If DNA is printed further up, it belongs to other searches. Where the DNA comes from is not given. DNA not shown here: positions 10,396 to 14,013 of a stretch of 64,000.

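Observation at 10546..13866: Rad50/SbcC-architecture protein with intact central zinc hook but eroded ATPase motifs, divergent from dnaD-dnaI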

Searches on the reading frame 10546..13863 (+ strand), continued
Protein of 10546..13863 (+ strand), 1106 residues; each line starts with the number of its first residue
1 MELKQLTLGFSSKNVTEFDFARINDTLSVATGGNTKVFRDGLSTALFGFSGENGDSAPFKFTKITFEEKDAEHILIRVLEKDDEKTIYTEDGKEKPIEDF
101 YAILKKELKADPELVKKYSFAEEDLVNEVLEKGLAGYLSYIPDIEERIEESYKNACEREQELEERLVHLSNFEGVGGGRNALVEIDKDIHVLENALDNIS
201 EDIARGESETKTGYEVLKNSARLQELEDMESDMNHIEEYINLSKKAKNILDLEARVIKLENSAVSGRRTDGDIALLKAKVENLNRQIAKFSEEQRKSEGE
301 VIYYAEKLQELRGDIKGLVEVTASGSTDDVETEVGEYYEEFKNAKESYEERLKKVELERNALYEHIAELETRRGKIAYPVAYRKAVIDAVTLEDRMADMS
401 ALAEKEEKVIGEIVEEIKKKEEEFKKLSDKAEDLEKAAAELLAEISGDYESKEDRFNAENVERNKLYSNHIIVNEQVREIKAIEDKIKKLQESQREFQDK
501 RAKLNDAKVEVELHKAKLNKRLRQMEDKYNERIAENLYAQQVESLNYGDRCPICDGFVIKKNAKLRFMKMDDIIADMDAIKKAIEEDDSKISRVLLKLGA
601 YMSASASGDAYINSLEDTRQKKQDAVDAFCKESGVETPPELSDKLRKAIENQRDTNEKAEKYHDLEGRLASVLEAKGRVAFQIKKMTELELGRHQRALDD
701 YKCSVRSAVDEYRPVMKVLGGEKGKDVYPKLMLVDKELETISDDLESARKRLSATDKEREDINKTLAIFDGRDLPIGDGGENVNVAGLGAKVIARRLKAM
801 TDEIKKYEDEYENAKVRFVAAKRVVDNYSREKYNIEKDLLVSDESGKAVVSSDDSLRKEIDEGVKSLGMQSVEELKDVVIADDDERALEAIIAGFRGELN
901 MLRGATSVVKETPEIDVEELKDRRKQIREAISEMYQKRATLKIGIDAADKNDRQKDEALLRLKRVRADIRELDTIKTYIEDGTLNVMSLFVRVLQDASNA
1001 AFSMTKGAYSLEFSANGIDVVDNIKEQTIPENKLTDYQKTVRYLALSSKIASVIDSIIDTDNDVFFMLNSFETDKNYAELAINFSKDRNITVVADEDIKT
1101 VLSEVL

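Call 41: search_protein_families(library=pfam, proteins=[P0009, P0014, P0020, P0034, P0049, P0056, P0063, P0010], max_evalue=0.1)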
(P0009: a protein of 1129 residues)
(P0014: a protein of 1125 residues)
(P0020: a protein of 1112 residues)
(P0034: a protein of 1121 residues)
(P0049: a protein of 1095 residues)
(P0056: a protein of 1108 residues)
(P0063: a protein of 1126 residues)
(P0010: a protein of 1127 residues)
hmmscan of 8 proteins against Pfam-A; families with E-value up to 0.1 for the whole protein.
P0009 (1129 aa): 3 families
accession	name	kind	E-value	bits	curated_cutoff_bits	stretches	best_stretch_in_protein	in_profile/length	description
PF02183.23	HALZ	-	0.00081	19.9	28.1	0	361-388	16-43/43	Homeobox associated leucine zipper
PF23991.1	DUF7310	-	0.0075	17.2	40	1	326-395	6-75/83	Coiled-coil region of unknown function (DUF7310)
PF13820.11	NCOA6_TRADD-N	-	0.028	14.7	22.5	1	756-842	54-136/144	Nuclear receptor coactivator 6, TRADD-N domain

P0014 (1125 aa): 0 families

P0020 (1112 aa): 2 families
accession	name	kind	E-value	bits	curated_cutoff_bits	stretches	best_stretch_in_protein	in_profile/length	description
PF09340.15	NuA4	-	0.082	13.2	25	0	500-543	3-40/78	Histone acetyltransferase subunit NuA4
PF09671.16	Spore_GerQ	-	0.093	13.1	25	0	55-111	19-71/76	Spore coat protein (Spore_GerQ)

P0034 (1121 aa): 0 families

P0049 (1095 aa): 1 family
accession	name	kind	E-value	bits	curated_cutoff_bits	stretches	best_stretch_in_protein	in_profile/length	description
PF24947.1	PGM1_C_vert_fung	-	0.055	14.2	27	0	629-671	94-136/138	Phosphoglucomutase-1, C-terminal domain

P0056 (1108 aa): 4 families
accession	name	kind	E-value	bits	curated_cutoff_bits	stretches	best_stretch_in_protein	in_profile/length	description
PF12193.13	Sulf_coat_C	-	0.0004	20.9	25.2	1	920-973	38-91/134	Sulfolobus virus coat protein C terminal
PF04977.20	DivIC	-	0.016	15.4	28.9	1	556-601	15-60/80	Septum formation initiator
PF19801.4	DUF6284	-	0.058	13.9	27.4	0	566-589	24-47/86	Family of unknown function (DUF6284)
PF04013.17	Methyltrn_RNA_2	-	0.064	13.4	25.5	0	751-814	65-127/198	Putative SAM-dependent RNA methyltransferase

P0063 (1126 aa): 1 family
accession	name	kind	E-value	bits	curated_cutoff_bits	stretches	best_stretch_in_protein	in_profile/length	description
PF14282.11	FlxA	-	0.02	15.5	26.3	1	704-756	16-67/101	FlxA-like protein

P0010 (1127 aa): 0 families

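Call 50: predict_structure(alignment_id=A4)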
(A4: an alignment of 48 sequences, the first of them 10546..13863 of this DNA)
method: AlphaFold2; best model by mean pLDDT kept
length: 1106 residues; sequences in the alignment: 48
mean_pLDDT: 78.9   pTM: 0.42
mean pLDDT of the five models: 78.9, 78.8, 77.7, 76.8, 74.5
residues with pLDDT >= 90: 163; 70-90: 730; 50-70: 156; < 50: 57
segments of 3 or more residues with pLDDT < 50: 257-268, 325-342, 771-783, 845-853
pLDDT, mean of each block of 10 residues (from residue 1): 93 87 90 85 87 68 93 93 87 93 86 86 86 87 89 91 85 67 88 89 77 69 76 74 68 51 46 70 80 80 79 65 50 45 58 77 79 77 83 85 87 88 90 87 85 84 87 85 84 81 81 83 80 72 63 62 56 82 84 80 78 85 86 85 86 85 86 87 86 88 86 83 79 77 78 76 63 41 49 62 75 78 79 73 50 54 68 62 70 76 66 71 88 86 80 82 87 89 88 91 93 87 92 91 91 89 86 88 87 90 89
secondary structure, 60 per line:
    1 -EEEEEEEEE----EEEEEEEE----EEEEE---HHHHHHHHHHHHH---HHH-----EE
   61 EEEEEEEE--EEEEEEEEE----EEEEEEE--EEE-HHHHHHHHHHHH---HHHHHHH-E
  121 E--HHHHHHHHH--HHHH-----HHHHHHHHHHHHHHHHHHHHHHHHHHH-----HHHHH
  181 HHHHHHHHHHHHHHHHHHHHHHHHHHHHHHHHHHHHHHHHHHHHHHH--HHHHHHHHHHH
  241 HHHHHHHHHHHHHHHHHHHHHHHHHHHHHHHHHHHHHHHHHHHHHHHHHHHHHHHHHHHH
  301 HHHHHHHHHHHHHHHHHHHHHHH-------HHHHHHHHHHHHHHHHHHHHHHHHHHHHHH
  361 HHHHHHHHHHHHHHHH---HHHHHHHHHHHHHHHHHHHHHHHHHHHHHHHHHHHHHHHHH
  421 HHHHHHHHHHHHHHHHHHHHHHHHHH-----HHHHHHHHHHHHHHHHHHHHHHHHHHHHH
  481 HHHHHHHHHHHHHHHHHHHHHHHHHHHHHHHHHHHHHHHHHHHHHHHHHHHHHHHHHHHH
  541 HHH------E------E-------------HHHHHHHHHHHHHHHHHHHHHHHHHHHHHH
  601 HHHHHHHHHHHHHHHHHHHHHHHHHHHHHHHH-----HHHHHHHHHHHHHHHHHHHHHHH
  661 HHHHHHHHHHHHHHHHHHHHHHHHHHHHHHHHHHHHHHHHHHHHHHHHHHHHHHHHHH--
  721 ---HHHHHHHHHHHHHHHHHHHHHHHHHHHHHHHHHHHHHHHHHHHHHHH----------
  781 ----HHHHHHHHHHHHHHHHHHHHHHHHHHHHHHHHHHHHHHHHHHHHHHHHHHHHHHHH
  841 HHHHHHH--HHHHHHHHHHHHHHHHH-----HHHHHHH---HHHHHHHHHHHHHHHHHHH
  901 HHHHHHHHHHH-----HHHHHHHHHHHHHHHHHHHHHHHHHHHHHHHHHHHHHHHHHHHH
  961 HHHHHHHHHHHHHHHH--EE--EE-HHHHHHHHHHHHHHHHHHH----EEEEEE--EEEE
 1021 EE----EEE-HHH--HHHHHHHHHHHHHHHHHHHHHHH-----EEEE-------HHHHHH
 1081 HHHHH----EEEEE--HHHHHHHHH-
elements in order (helices of 4 or more, strands of 3 or more residues): E2-10 E15-22 E27-31 H35-47 E59-68 E71-79 E84-90 E93-95 H97-108 H112-118 H124-132 H135-138 H144-170 H176-227 H230-323 H331-376 H380-446 H452-543 H571-632 H638-718 H724-770 H785-847 H850-866 H872-878 H882-911 H917-976 H986-1004 E1009-1014 E1017-1022 E1027-1029 H1036-1058 E1064-1067 H1075-1085 E1090-1094 H1097-1105

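Call 53: fold_search(model_id=the predicted structure, library=pdb)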
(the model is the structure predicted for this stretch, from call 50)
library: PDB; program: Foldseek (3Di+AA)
matches with E <= 10: 921; with E <= 0.001: 34
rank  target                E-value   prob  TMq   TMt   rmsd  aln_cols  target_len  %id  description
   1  6yvu_B                3.4e-19  1.00  0.17  0.16  114.3      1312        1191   12  Condensin complex from S.cerevisiae ATP-free apo non-engaged state (released 2020-07-15)
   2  9gm7_A                7.6e-18  1.00  0.15  0.12  91.4      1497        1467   10  MukBEF in a nucleotide-bound state with open neck gate (monomer) (released 2025-03-26)
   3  7nyx_A                3.5e-17  1.00  0.16  0.12  93.5      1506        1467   11  Cryo-EM structure of the MukBEF-MatP-DNA monomer (closed conformation) (released 2021-07-07)
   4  8i4x_B                7.5e-16  1.00  0.17  0.18  102.9      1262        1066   11  Cryo-EM structure of 5-subunit Smc5/6 (released 2024-06-26)
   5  9qe0_A                2.0e-15  1.00  0.15  0.12  69.3      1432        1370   11  Neobacillus vireti Wadjet-II JetABC dimer (released 2025-06-25)
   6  9qe0_B                1.0e-14  1.00  0.15  0.13  74.6      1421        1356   11  Neobacillus vireti Wadjet-II JetABC dimer (released 2025-06-25)
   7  7yqh_B                6.7e-14  1.00  0.17  0.17  112.9      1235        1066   12  Cryo-EM structure of 8-subunit Smc5/6 (released 2024-01-31)
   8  6yvu_A                1.7e-12  1.00  0.13  0.13  113.3      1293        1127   12  Condensin complex from S.cerevisiae ATP-free apo non-engaged state (released 2020-07-15)
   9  7qcd_A                3.9e-12  1.00  0.17  0.18  112.9      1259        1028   10  CryoEM structure of the Smc5/6-holocomplex (composite structure) (released 2022-09-21)
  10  9gm6_B                2.7e-11  1.00  0.13  0.13  70.2      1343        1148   11  MukBEF in a nucleotide-bound state with open neck gate (heads core) (released 2025-03-26)
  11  7qcd_B                4.2e-11  1.00  0.18  0.20  123.8      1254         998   11  CryoEM structure of the Smc5/6-holocomplex (composite structure) (released 2022-09-21)
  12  8i4x_A                4.2e-11  1.00  0.16  0.17  107.3      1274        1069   10  Cryo-EM structure of 5-subunit Smc5/6 (released 2024-06-26)
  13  7zr1_D                1.0e-10  1.00  0.18  0.24  88.6      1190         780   11  Chaetomium thermophilum Mre11-Rad50-Nbs1 complex bound to ATPyS (composite structure) (released 2023-01-11)
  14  8i13_B                1.5e-10  1.00  0.17  0.18  111.7      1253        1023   12  Cryo-EM structure of 6-subunit Smc5/6 (released 2024-06-26)
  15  7zr1_C                1.9e-10  1.00  0.17  0.23  86.9      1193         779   11  Chaetomium thermophilum Mre11-Rad50-Nbs1 complex bound to ATPyS (composite structure) (released 2023-01-11)
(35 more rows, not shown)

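Call 55: find_encoding_contigs(protein=P0056, flank=7000, max_places=3)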
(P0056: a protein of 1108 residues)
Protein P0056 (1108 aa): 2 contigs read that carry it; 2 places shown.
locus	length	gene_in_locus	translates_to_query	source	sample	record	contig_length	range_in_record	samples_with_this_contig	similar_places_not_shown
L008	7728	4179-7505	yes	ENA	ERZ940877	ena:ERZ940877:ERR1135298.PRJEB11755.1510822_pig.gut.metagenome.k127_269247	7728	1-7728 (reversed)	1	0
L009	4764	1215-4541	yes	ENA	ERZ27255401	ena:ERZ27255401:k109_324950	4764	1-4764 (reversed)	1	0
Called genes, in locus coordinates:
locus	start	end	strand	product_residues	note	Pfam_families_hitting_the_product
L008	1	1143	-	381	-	?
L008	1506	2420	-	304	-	PF01695:IstB_IS21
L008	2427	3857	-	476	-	PF07261:DnaB_2 (weak)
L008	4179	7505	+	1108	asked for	-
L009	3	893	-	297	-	?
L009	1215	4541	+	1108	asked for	-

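Call 56: find_encoding_contigs(protein=P0034, flank=7000, max_places=3)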
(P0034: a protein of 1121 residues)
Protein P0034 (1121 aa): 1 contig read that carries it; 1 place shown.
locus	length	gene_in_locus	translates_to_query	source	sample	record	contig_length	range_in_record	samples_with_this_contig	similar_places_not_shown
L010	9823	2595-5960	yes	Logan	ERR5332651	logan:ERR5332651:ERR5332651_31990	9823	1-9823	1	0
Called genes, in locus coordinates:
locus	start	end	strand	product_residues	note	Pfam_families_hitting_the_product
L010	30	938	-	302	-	PF20720:nSTAND3 (faint), PF01695:IstB_IS21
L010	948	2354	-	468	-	PF07261:DnaB_2 (faint)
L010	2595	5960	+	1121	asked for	-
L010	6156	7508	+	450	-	PF02056:Glyco_hydro_4, PF11975:Glyco_hydro_4C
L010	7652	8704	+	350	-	PF01408:GFO_IDH_MocA, PF02629:CoA_binding (faint), PF22725:GFO_IDH_MocA_C3, PF02894:GFO_IDH_MocA_C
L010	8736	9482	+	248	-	PF06283:ThuA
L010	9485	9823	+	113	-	?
